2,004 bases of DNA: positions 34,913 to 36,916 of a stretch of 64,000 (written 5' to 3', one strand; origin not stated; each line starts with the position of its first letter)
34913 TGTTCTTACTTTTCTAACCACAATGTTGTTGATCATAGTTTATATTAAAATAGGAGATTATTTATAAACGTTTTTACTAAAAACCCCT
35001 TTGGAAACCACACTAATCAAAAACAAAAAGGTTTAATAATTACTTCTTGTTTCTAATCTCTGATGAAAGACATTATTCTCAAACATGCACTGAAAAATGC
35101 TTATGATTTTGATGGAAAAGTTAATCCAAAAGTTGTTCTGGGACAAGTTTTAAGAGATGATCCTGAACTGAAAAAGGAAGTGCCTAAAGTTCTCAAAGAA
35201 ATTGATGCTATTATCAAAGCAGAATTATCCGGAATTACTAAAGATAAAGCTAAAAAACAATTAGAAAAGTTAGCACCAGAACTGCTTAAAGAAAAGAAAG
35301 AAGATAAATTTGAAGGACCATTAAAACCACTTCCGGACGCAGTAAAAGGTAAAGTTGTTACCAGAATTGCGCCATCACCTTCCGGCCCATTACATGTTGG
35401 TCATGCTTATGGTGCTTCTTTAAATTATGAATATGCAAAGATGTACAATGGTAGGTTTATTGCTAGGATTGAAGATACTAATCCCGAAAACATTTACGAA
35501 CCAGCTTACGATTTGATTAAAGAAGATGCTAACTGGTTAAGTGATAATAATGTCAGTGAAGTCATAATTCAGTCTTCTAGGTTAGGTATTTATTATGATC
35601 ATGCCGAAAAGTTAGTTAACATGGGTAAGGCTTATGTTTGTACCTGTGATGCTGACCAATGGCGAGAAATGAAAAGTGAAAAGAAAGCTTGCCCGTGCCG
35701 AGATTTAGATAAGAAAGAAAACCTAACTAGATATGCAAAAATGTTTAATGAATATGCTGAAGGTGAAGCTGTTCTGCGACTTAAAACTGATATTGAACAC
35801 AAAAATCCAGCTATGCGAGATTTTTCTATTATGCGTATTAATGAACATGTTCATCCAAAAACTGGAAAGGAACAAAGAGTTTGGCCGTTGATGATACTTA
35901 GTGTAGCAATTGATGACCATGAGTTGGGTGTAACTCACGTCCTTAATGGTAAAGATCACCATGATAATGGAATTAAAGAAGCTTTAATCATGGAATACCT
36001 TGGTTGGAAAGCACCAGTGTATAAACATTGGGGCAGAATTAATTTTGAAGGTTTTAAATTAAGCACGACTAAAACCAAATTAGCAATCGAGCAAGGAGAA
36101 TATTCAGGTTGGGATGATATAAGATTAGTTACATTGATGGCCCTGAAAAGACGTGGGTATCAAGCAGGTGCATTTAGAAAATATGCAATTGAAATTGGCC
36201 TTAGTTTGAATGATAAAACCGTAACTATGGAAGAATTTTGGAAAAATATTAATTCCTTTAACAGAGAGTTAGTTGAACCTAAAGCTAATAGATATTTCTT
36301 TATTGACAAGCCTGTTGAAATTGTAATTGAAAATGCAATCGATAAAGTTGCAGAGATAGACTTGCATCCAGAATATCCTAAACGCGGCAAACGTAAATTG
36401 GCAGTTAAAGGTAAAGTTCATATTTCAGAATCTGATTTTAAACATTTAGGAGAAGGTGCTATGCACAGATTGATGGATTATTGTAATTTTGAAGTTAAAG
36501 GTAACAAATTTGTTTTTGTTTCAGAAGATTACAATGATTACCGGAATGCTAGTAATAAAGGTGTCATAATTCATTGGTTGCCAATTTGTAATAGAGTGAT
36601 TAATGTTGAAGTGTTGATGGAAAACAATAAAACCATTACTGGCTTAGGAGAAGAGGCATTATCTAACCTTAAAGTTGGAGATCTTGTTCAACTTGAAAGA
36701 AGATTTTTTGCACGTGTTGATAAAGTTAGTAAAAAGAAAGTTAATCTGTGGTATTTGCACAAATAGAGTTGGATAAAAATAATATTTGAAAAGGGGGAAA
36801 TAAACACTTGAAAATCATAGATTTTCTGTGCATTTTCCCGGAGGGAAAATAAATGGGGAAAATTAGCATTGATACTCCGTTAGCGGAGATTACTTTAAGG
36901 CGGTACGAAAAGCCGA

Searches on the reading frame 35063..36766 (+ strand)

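Call 9: search_protein_families(library=pfam, proteins=[window:35063-36766:+], max_evalue=0.001)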
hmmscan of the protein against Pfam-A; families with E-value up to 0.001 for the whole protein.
window:35063-36766:+ (567 aa): 3 families
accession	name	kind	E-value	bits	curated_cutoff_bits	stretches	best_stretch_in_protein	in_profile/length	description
PF00749.27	tRNA-synt_1c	-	5.1e-66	223.2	23.4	1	97-402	1-310/314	tRNA synthetases class I (E and Q), catalytic domain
PF03950.23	tRNA-synt_1c_C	-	7.7e-19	68.2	23.9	1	408-480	1-75/91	tRNA synthetases class I (E and Q), anti-codon binding domain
PF20974.2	tRNA-synt_1c_C2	-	2.6e-06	28.5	23.9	1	502-553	1-69/69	tRNA synthetases class I (E and Q), anti-codon binding domain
